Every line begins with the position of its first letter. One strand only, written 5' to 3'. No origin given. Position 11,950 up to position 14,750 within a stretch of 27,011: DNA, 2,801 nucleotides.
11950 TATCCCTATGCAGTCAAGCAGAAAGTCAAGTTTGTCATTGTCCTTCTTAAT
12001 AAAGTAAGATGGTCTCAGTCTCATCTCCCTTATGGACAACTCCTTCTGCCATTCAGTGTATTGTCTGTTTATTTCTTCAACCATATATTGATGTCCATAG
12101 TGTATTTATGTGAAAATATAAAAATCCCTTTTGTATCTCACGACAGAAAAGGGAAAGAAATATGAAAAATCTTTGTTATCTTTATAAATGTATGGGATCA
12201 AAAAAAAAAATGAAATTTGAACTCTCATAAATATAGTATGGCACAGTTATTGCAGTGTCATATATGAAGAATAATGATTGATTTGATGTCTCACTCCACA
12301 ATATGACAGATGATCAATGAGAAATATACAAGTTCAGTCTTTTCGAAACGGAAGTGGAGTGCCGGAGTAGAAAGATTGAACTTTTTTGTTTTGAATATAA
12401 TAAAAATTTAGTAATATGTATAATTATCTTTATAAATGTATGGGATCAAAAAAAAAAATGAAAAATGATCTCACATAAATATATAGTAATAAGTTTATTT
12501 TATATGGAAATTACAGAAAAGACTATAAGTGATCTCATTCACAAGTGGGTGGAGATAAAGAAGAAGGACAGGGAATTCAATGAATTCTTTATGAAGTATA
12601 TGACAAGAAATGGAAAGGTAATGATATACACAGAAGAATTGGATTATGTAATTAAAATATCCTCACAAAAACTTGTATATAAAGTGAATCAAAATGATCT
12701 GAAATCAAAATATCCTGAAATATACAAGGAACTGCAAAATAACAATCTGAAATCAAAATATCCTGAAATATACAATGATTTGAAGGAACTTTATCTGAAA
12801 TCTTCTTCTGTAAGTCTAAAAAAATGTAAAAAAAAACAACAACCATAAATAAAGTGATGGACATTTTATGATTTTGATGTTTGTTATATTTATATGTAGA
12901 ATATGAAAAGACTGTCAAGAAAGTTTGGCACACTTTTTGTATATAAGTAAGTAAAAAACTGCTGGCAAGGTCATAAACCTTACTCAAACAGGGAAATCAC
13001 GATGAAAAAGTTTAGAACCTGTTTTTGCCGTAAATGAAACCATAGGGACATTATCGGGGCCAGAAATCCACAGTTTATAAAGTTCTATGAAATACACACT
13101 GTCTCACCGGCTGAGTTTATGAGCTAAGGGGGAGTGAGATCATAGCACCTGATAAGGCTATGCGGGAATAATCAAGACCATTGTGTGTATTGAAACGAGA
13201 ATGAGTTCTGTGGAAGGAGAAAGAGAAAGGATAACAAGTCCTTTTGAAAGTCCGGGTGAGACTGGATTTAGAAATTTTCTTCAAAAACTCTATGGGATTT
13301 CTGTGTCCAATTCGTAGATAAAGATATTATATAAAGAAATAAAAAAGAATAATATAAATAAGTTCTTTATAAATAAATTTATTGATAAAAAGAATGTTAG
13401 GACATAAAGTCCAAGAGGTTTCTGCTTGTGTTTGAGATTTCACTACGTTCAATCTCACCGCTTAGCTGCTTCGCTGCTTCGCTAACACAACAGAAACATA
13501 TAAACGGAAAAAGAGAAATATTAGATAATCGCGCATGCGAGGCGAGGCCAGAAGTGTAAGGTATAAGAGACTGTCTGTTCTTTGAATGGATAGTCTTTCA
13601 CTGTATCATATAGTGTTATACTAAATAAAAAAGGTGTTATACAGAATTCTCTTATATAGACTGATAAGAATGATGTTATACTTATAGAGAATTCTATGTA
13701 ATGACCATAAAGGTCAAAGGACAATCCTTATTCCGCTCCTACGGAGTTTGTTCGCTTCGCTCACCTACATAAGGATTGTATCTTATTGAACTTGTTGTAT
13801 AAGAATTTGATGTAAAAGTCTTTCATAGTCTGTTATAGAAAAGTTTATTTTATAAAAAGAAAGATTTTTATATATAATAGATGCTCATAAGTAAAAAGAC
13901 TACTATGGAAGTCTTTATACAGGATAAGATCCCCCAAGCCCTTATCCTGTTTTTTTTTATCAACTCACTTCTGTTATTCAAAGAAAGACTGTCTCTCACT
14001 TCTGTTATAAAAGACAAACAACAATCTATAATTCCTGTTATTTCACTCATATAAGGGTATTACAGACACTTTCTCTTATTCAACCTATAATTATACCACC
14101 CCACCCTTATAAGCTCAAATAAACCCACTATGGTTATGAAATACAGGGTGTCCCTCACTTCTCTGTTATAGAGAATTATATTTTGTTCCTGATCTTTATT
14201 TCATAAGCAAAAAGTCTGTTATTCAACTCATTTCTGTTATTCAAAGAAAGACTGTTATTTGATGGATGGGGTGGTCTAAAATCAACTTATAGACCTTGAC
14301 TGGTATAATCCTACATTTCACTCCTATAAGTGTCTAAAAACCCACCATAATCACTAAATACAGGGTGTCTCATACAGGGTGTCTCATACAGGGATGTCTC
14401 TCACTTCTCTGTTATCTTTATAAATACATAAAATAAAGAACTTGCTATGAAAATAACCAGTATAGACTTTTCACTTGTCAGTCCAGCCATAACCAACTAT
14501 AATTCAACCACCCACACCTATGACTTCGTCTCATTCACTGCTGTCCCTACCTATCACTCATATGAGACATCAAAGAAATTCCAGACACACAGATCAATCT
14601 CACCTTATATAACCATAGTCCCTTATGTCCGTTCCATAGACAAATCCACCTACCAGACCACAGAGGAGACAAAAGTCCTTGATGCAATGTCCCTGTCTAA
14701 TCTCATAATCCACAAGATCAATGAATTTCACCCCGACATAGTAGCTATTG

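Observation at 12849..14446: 1.6-kb ORF-free island in an otherwise tightly packed small phage genome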

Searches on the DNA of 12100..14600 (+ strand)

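Call 8: search_rna_families(source=window, start=12100, end=14600, threshold=evalue, max_evalue=10, show_alignments=3)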
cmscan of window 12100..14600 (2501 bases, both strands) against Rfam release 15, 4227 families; matches with E-value up to 10: 3.
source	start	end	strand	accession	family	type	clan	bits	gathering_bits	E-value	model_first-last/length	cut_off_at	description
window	14130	14244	-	RF00348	snoR9_plant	Gene; snRNA; snoRNA; CD-box;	-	21.8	43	2.5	1-129/129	no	Small nucleolar RNA snoR9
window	13555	13612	+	RF00752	mir-14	Gene; miRNA;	-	18.1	53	2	1-63/63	no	mir-14 microRNA precursor family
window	12118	12202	-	RF02431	SpF22_sRNA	Gene; sRNA;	-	17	55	4.2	1-140/140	no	Streptococcus sRNA SpF22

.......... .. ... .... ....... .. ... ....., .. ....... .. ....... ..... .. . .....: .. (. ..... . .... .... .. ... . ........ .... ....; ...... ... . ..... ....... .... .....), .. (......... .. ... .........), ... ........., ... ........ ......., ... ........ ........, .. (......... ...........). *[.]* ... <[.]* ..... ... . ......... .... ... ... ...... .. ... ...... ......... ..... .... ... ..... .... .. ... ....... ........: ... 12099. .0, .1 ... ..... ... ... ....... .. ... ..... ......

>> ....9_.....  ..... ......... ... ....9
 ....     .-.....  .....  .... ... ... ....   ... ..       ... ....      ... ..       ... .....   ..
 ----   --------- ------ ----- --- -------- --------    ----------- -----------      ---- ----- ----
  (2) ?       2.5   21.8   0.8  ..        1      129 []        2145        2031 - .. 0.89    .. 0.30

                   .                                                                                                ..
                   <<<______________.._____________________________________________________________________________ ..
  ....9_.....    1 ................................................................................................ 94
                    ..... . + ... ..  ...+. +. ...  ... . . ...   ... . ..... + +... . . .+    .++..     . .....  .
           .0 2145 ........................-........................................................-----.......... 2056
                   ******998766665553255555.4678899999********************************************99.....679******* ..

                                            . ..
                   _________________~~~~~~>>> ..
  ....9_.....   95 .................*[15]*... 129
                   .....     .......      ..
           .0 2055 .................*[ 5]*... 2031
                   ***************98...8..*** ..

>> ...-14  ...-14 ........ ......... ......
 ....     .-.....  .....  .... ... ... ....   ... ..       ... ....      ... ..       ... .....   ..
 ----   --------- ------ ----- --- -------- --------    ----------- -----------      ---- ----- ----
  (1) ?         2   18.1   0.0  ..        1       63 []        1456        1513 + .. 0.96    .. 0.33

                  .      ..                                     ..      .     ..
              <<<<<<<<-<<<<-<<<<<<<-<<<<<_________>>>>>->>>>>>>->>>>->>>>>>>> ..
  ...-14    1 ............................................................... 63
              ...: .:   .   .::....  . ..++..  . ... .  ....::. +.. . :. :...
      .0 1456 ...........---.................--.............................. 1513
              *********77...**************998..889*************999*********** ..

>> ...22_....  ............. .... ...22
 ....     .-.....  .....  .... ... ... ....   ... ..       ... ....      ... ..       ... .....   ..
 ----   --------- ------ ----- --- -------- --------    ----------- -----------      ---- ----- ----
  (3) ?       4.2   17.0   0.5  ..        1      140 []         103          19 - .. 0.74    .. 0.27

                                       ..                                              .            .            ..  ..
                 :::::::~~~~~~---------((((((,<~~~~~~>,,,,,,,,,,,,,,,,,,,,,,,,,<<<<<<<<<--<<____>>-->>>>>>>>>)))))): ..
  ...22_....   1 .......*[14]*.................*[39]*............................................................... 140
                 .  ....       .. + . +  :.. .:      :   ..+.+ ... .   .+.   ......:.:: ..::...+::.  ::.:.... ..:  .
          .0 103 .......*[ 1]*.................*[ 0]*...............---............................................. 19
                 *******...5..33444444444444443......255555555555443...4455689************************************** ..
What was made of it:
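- On Rfam large or phage-associated RNA families (ROOL, GOLLD, HEARO, OLE, group I/II introns, CRISPR repeats): At E of 10 or less on 12100-14600 there were only three chance-level hits, to a snoRNA, a microRNA and a Streptococcus sRNA (call 8).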

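Call 10: search_dna_similar(query=window:12849-14446:+, collection=phages, mode=distant, max_evalue=0.001)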
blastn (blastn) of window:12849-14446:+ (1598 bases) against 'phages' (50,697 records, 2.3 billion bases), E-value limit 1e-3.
No match.
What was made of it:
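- On Ceduovirus-type protein-independent, transcription-mediated phage origin: Sensitive blastn of the island against 50,697 phage records gave no match (call 10).
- Closest known: Ceduovirus. Different: There is no sequence similarity (call 10).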

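Call 101: search_dna_similar(query=window:12849-13960:+, collection=plasmids, mode=distant, max_evalue=0.01)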
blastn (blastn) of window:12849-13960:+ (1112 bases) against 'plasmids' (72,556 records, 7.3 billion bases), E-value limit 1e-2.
No match.
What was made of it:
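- Tried and rejected: blastn against phages (call 10) and plasmids (call 101) found nothing.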

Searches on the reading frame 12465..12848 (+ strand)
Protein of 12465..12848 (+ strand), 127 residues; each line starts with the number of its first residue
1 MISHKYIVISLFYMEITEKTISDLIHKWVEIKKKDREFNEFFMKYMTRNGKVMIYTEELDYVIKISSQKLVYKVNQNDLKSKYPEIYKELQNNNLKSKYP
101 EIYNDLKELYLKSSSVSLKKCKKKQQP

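Call 11: search_protein_families(library=phrogs, proteins=[window:12465-12848:+])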
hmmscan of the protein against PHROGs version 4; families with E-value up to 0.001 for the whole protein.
window:12465-12848:+ (127 aa): 0 families

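Call 18: search_protein_families(library=pfam, proteins=[window:12465-12845:+], max_evalue=1)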
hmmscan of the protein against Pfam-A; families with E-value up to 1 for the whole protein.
window:12465-12845:+ (127 aa): 4 families
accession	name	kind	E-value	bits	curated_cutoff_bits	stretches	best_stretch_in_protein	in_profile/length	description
PF10382.14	ZGRF1-like_N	-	0.0071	17.1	23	1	30-61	11-42/80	DNA helicase ZGRF1-like, N-terminal domain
PF22385.1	Cas9_C_2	-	0.039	14.2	27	1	36-90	12-65/94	CRISPR-associated endonuclease Cas9, C-terminal domain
PF14551.11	MCM_N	-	0.06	14.2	24.9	1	36-93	2-57/95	MCM N-terminal domain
PF11763.13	DIPSY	-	0.078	13.6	25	1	50-114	29-92/122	Cell-wall adhesin ligand-binding C-terminal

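Call 54: search_protein_families(library=ncbifam, max_evalue=0.1, proteins=[window:12465-12845:+])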
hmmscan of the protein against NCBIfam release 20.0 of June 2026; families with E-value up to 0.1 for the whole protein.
window:12465-12845:+ (127 aa): 0 families

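Call 96: find_homologous_proteins(query=window:12465-12845:+, max_evalue=0.001)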
Query window:12465-12845:+ (127 aa): 2 proteins with E <= 0.001 among 44 candidates.
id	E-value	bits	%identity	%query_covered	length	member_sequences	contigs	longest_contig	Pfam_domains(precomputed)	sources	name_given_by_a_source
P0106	1.5e-64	233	100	90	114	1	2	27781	-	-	-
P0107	2.2e-34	136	63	88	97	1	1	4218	-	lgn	-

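Call 98: find_related_loci(query=A7, collection=viral_contigs, flank=5000)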
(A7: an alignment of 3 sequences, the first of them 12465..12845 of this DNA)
Query A7 (127 aa) in viral_contigs; peptide patterns used: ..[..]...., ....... (x = any residue, [..] = any of these).
57 stretches matched a pattern, but none encodes a relative of the query by tblastn (E <= 1e-3).

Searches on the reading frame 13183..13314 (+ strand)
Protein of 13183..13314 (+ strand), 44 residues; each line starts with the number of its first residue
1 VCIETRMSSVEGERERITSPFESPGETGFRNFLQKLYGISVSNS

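Call 84: search_protein_representatives(protein=window:13183-13314:+)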
Query: 44 residues. Proteins with E-value up to 0.001 (for the whole library): 2; up to 1e-10: 0; up to 1e-30: 0. The best 2 are listed.
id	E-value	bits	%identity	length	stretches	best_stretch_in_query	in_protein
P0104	9.5e-07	43.7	50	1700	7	6-30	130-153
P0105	2.6e-04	36.2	39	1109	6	23-43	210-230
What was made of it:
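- The 44-aa ORF has only low-complexity hits among 1.84 billion representatives (call 84).
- Tried and rejected: The 44-aa ORF searched against 1.84 billion representatives gave only low-complexity hits (call 84).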
